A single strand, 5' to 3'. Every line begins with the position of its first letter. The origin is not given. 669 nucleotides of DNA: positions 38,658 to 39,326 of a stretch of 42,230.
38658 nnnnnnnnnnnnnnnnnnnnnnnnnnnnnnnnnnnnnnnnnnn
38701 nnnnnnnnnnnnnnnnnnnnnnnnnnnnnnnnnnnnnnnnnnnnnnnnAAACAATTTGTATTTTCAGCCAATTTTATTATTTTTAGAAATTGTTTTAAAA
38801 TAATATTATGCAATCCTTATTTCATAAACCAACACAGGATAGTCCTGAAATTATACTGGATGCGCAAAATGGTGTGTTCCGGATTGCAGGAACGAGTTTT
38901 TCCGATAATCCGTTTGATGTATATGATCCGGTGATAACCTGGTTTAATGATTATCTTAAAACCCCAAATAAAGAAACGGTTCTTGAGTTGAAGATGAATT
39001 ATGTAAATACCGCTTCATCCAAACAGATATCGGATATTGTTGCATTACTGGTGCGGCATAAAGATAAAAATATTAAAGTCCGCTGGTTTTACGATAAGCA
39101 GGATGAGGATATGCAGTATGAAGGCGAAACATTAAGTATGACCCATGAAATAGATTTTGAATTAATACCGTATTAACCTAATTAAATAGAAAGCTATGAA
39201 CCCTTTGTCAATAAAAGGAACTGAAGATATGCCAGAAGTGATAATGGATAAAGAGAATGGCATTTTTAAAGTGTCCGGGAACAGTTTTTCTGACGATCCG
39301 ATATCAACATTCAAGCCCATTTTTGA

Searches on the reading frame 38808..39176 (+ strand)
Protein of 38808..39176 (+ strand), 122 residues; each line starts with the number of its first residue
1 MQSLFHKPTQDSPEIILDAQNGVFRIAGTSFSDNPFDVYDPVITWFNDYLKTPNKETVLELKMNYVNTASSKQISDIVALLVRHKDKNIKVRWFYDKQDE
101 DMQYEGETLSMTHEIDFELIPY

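Call 3: search_protein_families(library=pfam, proteins=[window:38808-39176:+], max_evalue=1)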
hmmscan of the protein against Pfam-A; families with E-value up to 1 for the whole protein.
window:38808-39176:+ (122 aa): 2 families
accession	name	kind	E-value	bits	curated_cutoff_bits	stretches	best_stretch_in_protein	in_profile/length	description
PF09345.15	SiaC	-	1.2e-32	112.6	24.5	1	7-122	2-120/120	SiaC family regulatory phosphoprotein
PF14610.12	Psg1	-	0.064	13.5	30.1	1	43-74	44-74/186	Ykl077w/Psg1 (Pma1 Stabilization in Golgi)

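Call 4: search_protein_families(library=ncbifam, proteins=[window:38808-39176:+], max_evalue=1)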
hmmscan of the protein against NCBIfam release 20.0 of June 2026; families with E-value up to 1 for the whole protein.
window:38808-39176:+ (122 aa): 2 families
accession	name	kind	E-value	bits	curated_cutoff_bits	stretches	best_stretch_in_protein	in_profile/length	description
NF038265.1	phos_prot_SiaC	equivalog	3.9e-22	78.6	150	1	7-103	6-104/122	biofilm regulation phosphoprotein SiaC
NF047705.1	slr1659_superfam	superfamily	0.0091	16.3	100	1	13-92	8-87/111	slr1659 superfamily regulator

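Call 27: search_solved_structures(query=window:38808-39176:+, max_evalue=1, show_alignments=3)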
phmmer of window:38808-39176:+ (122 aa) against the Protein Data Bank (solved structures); distinct sequences matched with E-value up to 1: 2.
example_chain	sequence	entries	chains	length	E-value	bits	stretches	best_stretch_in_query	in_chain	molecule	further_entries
6k4f_U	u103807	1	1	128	1.8e-12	50.7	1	4-103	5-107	DUF1987 domain-containing protein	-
6kko_C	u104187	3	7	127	2.3e-12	50.3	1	5-103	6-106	DUF1987 domain-containing protein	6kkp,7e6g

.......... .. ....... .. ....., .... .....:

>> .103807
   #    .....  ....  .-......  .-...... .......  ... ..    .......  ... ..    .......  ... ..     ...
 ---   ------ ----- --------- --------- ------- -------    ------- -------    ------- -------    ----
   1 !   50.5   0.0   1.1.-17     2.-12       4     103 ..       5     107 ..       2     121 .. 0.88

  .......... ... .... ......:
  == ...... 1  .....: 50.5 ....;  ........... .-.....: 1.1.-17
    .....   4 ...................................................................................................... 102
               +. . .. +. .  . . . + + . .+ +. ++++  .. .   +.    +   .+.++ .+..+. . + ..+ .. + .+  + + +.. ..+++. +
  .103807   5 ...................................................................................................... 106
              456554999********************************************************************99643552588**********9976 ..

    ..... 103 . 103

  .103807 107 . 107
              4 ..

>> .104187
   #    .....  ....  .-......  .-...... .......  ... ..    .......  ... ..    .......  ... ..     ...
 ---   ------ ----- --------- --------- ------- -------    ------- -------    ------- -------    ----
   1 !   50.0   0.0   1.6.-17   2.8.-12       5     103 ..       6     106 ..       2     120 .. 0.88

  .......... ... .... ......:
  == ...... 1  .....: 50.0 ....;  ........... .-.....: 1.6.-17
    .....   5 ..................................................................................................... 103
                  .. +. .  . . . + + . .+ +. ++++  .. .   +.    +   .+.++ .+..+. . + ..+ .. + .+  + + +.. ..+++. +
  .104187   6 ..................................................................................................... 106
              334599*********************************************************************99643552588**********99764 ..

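Call 33: find_related_loci(query=A2, collection=metagenome_contigs, flank=6000)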
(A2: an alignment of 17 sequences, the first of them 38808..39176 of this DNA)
Query A2 (122 aa) in metagenome_contigs; peptide patterns used: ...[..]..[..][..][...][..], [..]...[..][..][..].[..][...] (x = any residue, [..] = any of these).
473 stretches matched a pattern; 379 encode a relative of the query (tblastn E <= 1e-3); the best 80 are kept; 80 distinct loci.
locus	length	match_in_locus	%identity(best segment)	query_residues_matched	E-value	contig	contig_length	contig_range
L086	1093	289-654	49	1-120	5e-38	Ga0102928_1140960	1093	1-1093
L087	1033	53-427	42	1-122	1e-31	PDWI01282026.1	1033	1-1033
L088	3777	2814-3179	40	1-120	1e-28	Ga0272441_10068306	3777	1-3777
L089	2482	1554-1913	43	1-122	6e-28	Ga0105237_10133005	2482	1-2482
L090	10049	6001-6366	42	1-120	3e-27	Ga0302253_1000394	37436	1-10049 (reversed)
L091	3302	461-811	42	1-119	3e-27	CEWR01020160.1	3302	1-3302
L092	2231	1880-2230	44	1-119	6e-27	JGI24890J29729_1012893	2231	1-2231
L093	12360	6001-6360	42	1-122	8e-27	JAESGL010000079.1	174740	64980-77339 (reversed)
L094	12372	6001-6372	40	1-122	1e-26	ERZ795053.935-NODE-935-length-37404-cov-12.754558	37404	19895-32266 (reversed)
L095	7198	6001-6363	38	1-120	2e-26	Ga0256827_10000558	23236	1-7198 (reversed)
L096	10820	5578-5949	40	1-122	2e-26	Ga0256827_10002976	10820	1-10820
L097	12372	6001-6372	41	1-122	2e-26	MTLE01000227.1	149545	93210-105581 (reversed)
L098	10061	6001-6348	43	9-122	3e-26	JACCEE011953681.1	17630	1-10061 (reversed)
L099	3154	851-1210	41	1-122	3e-26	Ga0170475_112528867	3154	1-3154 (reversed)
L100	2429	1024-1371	41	9-122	6e-26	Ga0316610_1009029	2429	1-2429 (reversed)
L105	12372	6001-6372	40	1-122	2e-25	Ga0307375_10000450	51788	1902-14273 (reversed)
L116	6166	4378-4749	36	1-122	6e-25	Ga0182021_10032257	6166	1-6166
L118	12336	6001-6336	40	13-122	9e-25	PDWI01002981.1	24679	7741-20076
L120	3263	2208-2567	39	1-122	7e-25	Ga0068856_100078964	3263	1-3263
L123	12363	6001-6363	40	1-119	8e-25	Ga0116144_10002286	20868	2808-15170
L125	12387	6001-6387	39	1-122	9e-25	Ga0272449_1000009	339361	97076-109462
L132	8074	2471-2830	39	1-122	1e-24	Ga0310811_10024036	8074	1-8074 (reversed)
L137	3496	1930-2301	37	1-122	2e-24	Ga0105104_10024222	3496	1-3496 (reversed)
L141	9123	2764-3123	39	1-122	3e-24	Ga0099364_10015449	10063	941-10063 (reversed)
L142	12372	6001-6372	39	1-122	3e-24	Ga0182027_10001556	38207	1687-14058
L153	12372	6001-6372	35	1-122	5e-24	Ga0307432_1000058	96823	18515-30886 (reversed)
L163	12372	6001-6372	37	1-122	1e-23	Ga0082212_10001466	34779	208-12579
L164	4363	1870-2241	37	1-122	9e-24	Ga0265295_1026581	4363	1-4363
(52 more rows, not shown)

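Call 37: search_protein_families(library=pfam, proteins=[L163:5418-5987:+, L098:2742-5348:+, L116:352-1125:+, L094:1400-1960:+, L105:6427-9513:+, L097:9571-10482:+, L153:10510-10950:+, L141:3149-5641:+, L137:837-1838:+, L120:1718-2029:+], max_evalue=0.001)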
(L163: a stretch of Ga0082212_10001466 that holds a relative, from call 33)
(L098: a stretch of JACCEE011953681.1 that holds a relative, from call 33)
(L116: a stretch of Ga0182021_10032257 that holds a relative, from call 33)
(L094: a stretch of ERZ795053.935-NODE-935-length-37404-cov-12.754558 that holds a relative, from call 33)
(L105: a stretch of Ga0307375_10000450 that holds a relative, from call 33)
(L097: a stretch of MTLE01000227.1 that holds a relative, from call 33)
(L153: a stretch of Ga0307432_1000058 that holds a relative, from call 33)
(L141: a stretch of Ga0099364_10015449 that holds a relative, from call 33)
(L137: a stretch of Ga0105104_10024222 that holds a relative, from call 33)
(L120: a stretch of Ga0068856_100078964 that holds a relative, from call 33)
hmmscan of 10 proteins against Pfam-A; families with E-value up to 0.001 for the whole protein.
L163:5418-5987:+ (189 aa): 1 family
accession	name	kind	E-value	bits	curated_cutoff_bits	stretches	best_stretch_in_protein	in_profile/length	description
PF19788.4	DUF6272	-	3.8e-41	140.3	26.6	1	46-178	2-134/134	Family of unknown function (DUF6272)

L098:2742-5348:+ (868 aa): 9 families
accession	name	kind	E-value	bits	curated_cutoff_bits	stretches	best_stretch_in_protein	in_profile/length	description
PF13426.13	PAS_9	-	4.9e-21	75.4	27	2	376-478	2-103/103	PAS domain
PF07228.17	SpoIIE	-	9.9e-21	75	25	1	666-867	2-190/192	Stage II sporulation protein E (SpoIIE)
PF00989.32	PAS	-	7.6e-18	65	22.6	2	366-476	2-113/113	PAS fold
PF08448.16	PAS_4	-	3.6e-15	56.6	23.1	2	497-605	2-110/110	PAS fold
PF13185.12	GAF_2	-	1e-12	48.9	28.6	1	165-302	2-135/136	GAF domain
PF13188.13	PAS_8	-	4.6e-08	33.1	21.8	0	366-415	2-47/65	PAS domain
PF13492.12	GAF_3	-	3.2e-07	31.3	27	1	180-302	15-127/129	GAF domain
PF08447.18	PAS_3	-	3.4e-07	30.9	25.6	1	388-462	2-77/89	PAS fold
PF01590.32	GAF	-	5.3e-06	27.4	22.4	1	167-302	2-133/133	GAF domain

L116:352-1125:+ (257 aa): 1 family
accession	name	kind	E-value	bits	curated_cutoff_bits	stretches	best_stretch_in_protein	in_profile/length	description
PF13185.12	GAF_2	-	1e-07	32.7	28.6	1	121-246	6-130/136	GAF domain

L094:1400-1960:+ (186 aa): 1 family
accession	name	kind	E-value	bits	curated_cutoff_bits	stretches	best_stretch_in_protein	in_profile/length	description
PF01339.22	CheB_methylest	-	7.4e-50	169.5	24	1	5-180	1-173/174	CheB methylesterase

L105:6427-9513:+ (1028 aa): 6 families
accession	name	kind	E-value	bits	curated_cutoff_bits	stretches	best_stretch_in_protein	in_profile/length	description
PF00005.33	ABC_tran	-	4.5e-32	112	25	1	267-418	1-137/137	ABC transporter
PF01061.29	ABC2_membrane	-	5.2e-22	78.9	26.9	1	565-753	2-187/211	ABC-2 type transporter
PF05099.18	TerB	-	3e-08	34.4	24.4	1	8-139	3-116/118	Tellurite resistance protein TerB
PF12698.13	ABC2_membrane_3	-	4.7e-07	29.6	31.6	1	606-753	154-296/347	ABC-2 family transporter protein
PF19055.6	ABC2_membrane_7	-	5.1e-06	26.1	22.7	1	447-489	1-43/410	ABC-2 type transporter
PF13304.12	AAA_21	-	0.00038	21.1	27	0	326-443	190-295/304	AAA domain, putative AbiEii toxin, Type IV TA system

L097:9571-10482:+ (303 aa): 0 families

L153:10510-10950:+ (146 aa): 0 families

L141:3149-5641:+ (830 aa): 8 families
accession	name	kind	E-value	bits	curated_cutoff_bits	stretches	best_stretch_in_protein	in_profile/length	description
PF00072.30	Response_reg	-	5.8e-25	88.1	30.2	1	712-822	1-110/111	Response regulator receiver domain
PF02518.31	HATPase_c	-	7.8e-25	87.9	26.4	1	577-686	2-110/111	Histidine kinase-, DNA gyrase B-, and HSP90-like ATPase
PF00512.31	HisKA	-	4e-19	68.9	26.9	1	458-523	2-66/66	His Kinase A (phospho-acceptor) domain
PF13426.13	PAS_9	-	1.3e-09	38.7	27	1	154-243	1-87/103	PAS domain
PF13188.13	PAS_8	-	5.1e-08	33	21.8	0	26-73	14-61/65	PAS domain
PF00989.32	PAS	-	1.8e-07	31.6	22.6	0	29-90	17-78/113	PAS fold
PF08447.18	PAS_3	-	4e-07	30.7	25.6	1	34-105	1-75/89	PAS fold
PF08448.16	PAS_4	-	9.2e-05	23.1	23.1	0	30-126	13-109/110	PAS fold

L137:837-1838:+ (333 aa): 2 families
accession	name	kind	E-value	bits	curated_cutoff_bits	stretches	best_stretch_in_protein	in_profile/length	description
PF04055.27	Radical_SAM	-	1.2e-17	65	29.5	1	79-226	5-157/166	Radical SAM superfamily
PF13353.11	Fer4_12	-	9e-06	26.5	22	1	80-179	14-114/137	4Fe-4S single cluster domain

L120:1718-2029:+ (103 aa): 1 family
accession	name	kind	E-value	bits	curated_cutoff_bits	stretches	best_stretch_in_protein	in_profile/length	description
PF20584.3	DUF6787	-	9.1e-31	106.5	27.5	1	24-99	1-77/79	Family of unknown function (DUF6787)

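Call 38: search_protein_families(library=ncbifam, proteins=[L163:5418-5987:+, L098:2742-5348:+, L097:9571-10482:+, L153:10510-10950:+], max_evalue=0.01)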
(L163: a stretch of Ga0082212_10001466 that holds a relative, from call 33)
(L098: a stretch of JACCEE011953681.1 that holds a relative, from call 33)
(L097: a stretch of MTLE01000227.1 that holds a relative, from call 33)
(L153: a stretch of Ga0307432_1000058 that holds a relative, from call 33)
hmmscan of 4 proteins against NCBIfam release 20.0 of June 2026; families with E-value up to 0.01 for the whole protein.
L163:5418-5987:+ (189 aa): 3 families
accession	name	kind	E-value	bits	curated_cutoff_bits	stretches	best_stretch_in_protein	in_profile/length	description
NF038262.1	SiaB_fam_kinase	subfamily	3.2e-49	166.9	85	1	11-183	2-176/177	SiaB family protein kinase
NF038264.1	kinase_SiaB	equivalog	5.1e-21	75.3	225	1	18-182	10-174/176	biofilm regulation protein kinase SiaB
NF052618.1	slr1658_cyano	equivalog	1.9e-08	34.1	200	1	35-184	46-187/191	slr1658 family protein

L098:2742-5348:+ (868 aa): 13 families
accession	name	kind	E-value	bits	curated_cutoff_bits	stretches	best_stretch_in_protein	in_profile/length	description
NF038263.1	prot_phos_SiaA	equivalog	4.2e-51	174.3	700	1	602-866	396-655/658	biofilm regulation protein phosphatase SiaA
TIGR00229.1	sensory_box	domain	1.6e-26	92.9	22.9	2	364-485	4-125/126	PAS domain S-box protein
NF046044.1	PnpS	equivalog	4e-16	59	400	2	484-607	49-167/390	two-component system histidine kinase PnpS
NF047874.1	MASE3_PAS_HK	subfamily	2.4e-15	56.3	560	2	324-487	227-386/655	MASE3 domain-containing sensor histidine kinase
NF053781.1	cdiGMPphdstlr2612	equivalog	7.8e-15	53.6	1600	2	421-539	645-764/1268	Tlr1612 family c-di-GMP phosphodiesterase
NF008468.0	PRK11360.1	equivalog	1.2e-13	50.3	646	2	262-489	166-390/616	two-component system sensor histidine kinase AtoS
TIGR01817.1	nifA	equivalog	3.9e-08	32.5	528.85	1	155-338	8-193/534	nif-specific transcriptional activator NifA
NF045595.1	HK_scytonemin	equivalog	8.7e-08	31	865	1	286-612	93-403/637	scytonemin biosynthesis sensor histidine kinase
NF043058.1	T4SS_LegC2C7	subfamily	5.5e-06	25.6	350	1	308-386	170-248/348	LegC2/C7 family Dot/Icm T4SS effector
NF008302.0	PRK11091.1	equivalog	6e-05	21.4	838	1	475-621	139-287/779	aerobic respiration two-component sensor histidine kinase ArcB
TIGR02966.1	phoR_proteo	equivalog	6.5e-05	22.1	334.2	1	487-607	3-111/333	phosphate regulon sensor histidine kinase PhoR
NF045911.1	TCSHisKinNblS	equivalog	0.00034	19.1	1000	1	347-478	248-380/621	two-component system sensor histidine kinase NblS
NF052573.1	HisKinEspAMyxo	equivalog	0.0004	18.5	1400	1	357-610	122-375/755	serine histidine kinase EspA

L097:9571-10482:+ (303 aa): 0 families

L153:10510-10950:+ (146 aa): 0 families

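Call 48: search_protein_families(library=padloc, proteins=[window:38808-39176:+], max_evalue=0.01)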
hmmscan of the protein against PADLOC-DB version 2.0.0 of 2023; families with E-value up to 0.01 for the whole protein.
window:38808-39176:+ (122 aa): 0 families

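Call 59: find_homologous_proteins(query=window:38808-39176:+, max_evalue=1e-10)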
Query window:38808-39176:+ (122 aa): 2 proteins with E <= 1e-10 among 4 candidates.
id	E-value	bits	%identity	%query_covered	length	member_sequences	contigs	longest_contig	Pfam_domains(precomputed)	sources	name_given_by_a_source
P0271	1.3e-76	272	100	100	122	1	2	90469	PF09345.16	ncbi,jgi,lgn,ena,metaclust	metaclust:\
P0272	1.5e-37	146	55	100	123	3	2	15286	PF09345.16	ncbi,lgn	-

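Call 60: find_encoding_contigs(protein=P0272, flank=8000, max_places=3)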
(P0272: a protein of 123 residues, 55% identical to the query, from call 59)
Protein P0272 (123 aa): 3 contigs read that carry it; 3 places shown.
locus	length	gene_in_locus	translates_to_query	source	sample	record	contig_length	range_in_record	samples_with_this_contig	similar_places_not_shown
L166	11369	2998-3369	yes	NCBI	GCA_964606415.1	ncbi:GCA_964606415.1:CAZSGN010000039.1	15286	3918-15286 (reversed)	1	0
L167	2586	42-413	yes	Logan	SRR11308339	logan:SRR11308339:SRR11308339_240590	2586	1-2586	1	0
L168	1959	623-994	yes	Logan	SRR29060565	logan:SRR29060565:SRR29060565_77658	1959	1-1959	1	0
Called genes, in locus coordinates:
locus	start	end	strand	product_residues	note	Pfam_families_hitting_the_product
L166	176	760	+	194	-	PF18962:Por_Secre_tail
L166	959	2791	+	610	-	PF17874:TPR_MalT (weak), PF13181:TPR_8 (faint), PF00515:TPR_1 (faint), PF07719:TPR_2 (faint), PF13424:TPR_12, PF28559:TPR_SusR (weak), PF13424:TPR_12 (weak), PF07228:SpoIIE, +1 more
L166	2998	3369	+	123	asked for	PF09345:SiaC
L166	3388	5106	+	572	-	PF19077:Big_13 (faint), PF13750:Big_3_3 (faint)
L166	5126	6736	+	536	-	PF13180:PDZ_2, PF17820:PDZ_6 (weak), PF03572:Peptidase_S41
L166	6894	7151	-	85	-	PF01649:Ribosomal_S20p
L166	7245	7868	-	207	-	PF01252:Peptidase_A8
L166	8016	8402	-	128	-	PF01258:zf-dskA_traR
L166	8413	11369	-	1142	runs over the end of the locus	PF00133:tRNA-synt_1, PF09334:tRNA-synt_1g (weak), PF08264:Anticodon_1, PF19302:DUF5915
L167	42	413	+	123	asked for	PF09345:SiaC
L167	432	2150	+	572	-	PF19077:Big_13 (faint), PF13750:Big_3_3 (faint)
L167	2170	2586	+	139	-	?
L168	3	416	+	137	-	?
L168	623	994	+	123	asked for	PF09345:SiaC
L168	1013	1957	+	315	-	?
